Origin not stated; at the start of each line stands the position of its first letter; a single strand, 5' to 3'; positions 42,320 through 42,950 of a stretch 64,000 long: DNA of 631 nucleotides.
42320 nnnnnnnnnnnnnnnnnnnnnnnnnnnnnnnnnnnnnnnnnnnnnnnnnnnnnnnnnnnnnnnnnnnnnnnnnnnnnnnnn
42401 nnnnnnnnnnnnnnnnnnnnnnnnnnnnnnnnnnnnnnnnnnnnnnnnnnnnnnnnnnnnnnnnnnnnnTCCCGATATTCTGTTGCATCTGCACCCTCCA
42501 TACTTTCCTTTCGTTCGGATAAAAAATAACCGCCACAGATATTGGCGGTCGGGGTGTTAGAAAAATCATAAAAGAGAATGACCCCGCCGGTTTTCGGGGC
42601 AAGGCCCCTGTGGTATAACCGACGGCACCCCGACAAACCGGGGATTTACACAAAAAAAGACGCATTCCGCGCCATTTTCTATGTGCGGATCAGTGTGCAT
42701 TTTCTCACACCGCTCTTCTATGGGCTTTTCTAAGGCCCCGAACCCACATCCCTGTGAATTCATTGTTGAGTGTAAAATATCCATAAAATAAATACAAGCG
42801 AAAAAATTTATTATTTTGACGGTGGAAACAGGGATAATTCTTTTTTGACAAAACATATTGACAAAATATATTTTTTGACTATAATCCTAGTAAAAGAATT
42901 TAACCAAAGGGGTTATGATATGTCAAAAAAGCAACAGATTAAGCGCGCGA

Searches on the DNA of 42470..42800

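Call 88: search_rna_families(source=window, start=42470, end=42800, threshold=evalue, max_evalue=10)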
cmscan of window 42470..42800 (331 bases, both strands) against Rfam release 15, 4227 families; matches with E-value up to 10: 7.
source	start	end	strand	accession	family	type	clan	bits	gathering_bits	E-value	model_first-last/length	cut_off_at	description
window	42540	42634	-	RF02221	sRNA-Xcc1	Gene; sRNA;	-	34.4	53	0.00017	1-87/87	no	sRNA-Xcc1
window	42653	42711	-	RF01394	isrK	Gene; sRNA;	-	15.8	50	0.33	1-77/77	no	isrK Hfq binding RNA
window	42519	42608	-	RF02676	Esr41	Gene; sRNA;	-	14.8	102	2.3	1-74/74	no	Enterohemorrhagic E. coli sRNA 41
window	42488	42612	-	RF01773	rpsL_pseudo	Cis-reg; leader;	-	14.4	70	1.2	1-128/128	no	Pseudomonas rpsL leader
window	42595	42631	+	RF01840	ovine_lenti_FSE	Cis-reg; frameshift_element;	-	12.8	45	5.1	1-54/54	no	ribosomal frameshift element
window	42522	42595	-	RF01468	rli32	Gene; sRNA;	-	11.6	100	6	1-147/147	no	Listeria sRNA rli32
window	42522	42580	-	RF02871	ncS54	Gene; sRNA;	-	11.6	43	7.2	1-79/79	no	Burkholderia sRNA 54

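Call 90: search_rna_families(source=window, start=42500, end=42680, threshold=evalue, max_evalue=0.01, show_alignments=1)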
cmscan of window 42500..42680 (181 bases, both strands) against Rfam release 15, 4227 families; matches with E-value up to 0.01: 1.
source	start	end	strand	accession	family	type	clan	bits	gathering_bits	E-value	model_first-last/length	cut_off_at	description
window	42540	42634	-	RF02221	sRNA-Xcc1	Gene; sRNA;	-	34.4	53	9.4e-05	1-87/87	no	sRNA-Xcc1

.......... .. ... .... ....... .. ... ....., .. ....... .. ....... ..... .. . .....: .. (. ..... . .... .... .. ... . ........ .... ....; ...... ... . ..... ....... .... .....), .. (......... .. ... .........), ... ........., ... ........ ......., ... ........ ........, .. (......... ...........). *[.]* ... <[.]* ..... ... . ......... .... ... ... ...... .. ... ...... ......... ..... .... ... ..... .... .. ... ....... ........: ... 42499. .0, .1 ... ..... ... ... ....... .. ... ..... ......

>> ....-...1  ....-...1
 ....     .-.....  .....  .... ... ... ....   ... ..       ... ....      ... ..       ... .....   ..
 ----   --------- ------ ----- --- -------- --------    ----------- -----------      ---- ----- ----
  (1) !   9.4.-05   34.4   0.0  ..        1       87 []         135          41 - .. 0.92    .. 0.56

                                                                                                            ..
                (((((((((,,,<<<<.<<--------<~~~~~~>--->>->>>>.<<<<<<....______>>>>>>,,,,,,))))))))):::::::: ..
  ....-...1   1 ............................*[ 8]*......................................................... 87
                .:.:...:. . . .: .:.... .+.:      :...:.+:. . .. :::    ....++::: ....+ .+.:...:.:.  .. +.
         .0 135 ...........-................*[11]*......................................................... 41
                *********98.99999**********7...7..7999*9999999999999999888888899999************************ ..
